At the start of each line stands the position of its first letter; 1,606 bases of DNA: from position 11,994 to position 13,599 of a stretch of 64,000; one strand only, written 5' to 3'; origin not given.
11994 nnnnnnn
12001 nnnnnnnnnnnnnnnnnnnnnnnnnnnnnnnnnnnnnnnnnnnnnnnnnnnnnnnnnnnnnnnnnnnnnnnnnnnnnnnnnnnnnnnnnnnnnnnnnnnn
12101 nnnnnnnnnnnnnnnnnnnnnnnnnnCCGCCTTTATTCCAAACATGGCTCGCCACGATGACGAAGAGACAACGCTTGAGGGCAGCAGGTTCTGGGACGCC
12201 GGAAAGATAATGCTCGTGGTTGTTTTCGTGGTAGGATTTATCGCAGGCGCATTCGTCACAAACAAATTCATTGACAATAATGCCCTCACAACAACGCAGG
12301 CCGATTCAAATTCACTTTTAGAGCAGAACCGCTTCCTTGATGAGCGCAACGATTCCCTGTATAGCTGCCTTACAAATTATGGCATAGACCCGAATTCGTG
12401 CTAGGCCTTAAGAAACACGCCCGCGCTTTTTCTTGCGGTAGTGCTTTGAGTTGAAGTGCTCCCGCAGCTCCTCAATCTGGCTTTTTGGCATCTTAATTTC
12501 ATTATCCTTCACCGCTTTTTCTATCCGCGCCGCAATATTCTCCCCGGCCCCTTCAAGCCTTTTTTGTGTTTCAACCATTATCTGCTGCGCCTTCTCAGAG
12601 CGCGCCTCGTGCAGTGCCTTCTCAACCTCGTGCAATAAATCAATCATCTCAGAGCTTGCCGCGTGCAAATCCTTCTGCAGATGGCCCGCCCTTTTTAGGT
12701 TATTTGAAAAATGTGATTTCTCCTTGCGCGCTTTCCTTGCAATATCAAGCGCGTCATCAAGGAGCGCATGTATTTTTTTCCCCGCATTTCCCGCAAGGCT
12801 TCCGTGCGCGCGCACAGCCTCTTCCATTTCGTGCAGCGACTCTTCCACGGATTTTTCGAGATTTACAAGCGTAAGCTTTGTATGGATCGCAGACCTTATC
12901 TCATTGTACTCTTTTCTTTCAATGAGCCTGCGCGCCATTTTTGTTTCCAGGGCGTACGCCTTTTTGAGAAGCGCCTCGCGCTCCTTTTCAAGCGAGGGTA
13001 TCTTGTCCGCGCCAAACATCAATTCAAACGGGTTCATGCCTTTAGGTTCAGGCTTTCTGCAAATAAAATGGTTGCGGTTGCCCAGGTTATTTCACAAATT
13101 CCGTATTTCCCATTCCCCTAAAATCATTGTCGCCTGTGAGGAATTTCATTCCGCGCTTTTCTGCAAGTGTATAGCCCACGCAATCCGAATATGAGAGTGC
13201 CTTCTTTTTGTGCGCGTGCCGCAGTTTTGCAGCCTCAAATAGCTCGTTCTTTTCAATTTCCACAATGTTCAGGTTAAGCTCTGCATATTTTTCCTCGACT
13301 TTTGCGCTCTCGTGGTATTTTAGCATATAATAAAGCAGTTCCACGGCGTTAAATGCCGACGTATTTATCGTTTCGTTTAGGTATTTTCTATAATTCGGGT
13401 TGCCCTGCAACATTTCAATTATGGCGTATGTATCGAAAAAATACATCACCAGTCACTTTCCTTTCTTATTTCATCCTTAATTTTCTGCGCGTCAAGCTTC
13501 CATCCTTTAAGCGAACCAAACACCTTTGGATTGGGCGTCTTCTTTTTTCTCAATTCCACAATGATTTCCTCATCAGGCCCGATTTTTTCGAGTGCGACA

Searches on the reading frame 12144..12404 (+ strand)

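Call 3: search_protein_families(library=pfam, proteins=[window:12144-12404:+], max_evalue=0.1)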
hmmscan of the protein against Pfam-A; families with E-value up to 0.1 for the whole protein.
window:12144-12404:+ (86 aa): 2 families
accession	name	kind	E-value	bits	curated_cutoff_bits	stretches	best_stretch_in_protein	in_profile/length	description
PF05478.16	Prominin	-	0.032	12.7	34.3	1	22-79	147-204/799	Prominin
PF13858.11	DUF4199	-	0.068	14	32.3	1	15-61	62-110/165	Protein of unknown function (DUF4199)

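Call 24: search_protein_families(library=ncbifam, proteins=[window:12144-12404:+], max_evalue=1)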
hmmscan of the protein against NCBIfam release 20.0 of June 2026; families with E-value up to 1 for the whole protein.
window:12144-12404:+ (86 aa): 1 family
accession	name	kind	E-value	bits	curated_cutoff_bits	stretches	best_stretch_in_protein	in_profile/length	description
NF003193.0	PRK04164.1-4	equivalog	0.078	12.7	351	1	15-72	51-108/182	hypothetical protein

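Call 95: search_protein_families(library=phrogs, proteins=[window:12144-12401:+], max_evalue=0.01)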
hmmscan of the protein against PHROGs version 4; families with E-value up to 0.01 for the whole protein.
window:12144-12401:+ (86 aa): 1 family
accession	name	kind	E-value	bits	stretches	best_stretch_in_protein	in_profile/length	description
phrog_6166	-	unknown function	0.004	18.5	1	22-52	7-37/78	-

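Call 96: search_protein_families(library=padloc, proteins=[window:12144-12401:+], max_evalue=0.01)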
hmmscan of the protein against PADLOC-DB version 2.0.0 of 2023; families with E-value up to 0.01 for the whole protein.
window:12144-12401:+ (86 aa): 0 families

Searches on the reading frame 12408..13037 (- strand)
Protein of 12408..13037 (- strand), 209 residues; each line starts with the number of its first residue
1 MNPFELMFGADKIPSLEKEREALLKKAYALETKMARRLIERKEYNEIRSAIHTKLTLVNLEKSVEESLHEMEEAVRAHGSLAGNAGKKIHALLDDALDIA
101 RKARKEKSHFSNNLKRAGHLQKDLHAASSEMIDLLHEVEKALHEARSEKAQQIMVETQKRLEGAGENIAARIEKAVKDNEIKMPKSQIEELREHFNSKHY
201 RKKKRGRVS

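Call 3: search_protein_families(library=pfam, proteins=[window:12408-13037:-], max_evalue=0.1)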
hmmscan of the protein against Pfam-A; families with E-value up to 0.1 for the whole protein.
window:12408-13037:- (209 aa): 3 families
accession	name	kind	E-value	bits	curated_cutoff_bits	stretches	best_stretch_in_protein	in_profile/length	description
PF08902.16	DUF1848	-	0.0078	16.5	30.5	1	30-183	53-196/262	Domain of unknown function (DUF1848)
PF20155.4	TMP_3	-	0.034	14.3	41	1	81-154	19-94/192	Tape measure protein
PF02518.31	HATPase_c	-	0.084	13.8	26.4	0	147-206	21-72/111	Histidine kinase-, DNA gyrase B-, and HSP90-like ATPase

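Call 24: search_protein_families(library=ncbifam, proteins=[window:12408-13037:-], max_evalue=1)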
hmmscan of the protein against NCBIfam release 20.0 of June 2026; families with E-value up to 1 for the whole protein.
window:12408-13037:- (209 aa): 3 families
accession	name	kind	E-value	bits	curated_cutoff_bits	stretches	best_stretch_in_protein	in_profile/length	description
TIGR00996.1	Mtu_fam_mce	paralog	0.02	14.1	140.5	1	43-151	131-231/291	MCE family protein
NF009120.0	PRK12472.1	subfamily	0.3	9.8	369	1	74-184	187-290/508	hypothetical protein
NF045780.1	TrlF_fam_ATP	equivalog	0.99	8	350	0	23-199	434-612/944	TrlF family AAA-like ATPase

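Call 95: search_protein_families(library=phrogs, proteins=[window:12408-13034:-], max_evalue=0.01)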
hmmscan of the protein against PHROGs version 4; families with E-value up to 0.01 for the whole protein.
window:12408-13034:- (208 aa): 0 families

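Call 96: search_protein_families(library=padloc, proteins=[window:12408-13034:-], max_evalue=0.01)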
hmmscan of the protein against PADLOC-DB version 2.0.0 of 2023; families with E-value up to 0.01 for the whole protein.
window:12408-13034:- (208 aa): 2 families
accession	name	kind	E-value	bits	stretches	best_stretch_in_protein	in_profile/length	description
PDLC04046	PD-T4-6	-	0.0055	13.9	1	62-192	228-358/427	-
PDLC00637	ZorA2|ZorA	-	0.006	13.4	1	40-178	254-402/420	MotA/ExbB/TolQ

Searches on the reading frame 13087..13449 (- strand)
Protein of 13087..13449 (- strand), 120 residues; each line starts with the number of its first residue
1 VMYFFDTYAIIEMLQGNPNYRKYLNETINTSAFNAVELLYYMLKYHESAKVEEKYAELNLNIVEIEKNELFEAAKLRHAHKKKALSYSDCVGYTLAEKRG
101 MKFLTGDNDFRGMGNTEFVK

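Call 3: search_protein_families(library=pfam, proteins=[window:13087-13449:-], max_evalue=0.1)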
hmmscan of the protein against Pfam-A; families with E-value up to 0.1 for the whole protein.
window:13087-13449:- (120 aa): 2 families
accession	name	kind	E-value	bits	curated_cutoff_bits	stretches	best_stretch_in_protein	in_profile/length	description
PF01850.27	PIN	-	8.2e-14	52.7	23.6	1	3-112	1-116/120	PIN domain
PF14398.11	ATPgrasp_YheCD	-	0.0029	17.4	26.8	1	4-82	9-87/255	YheC/D like ATP-grasp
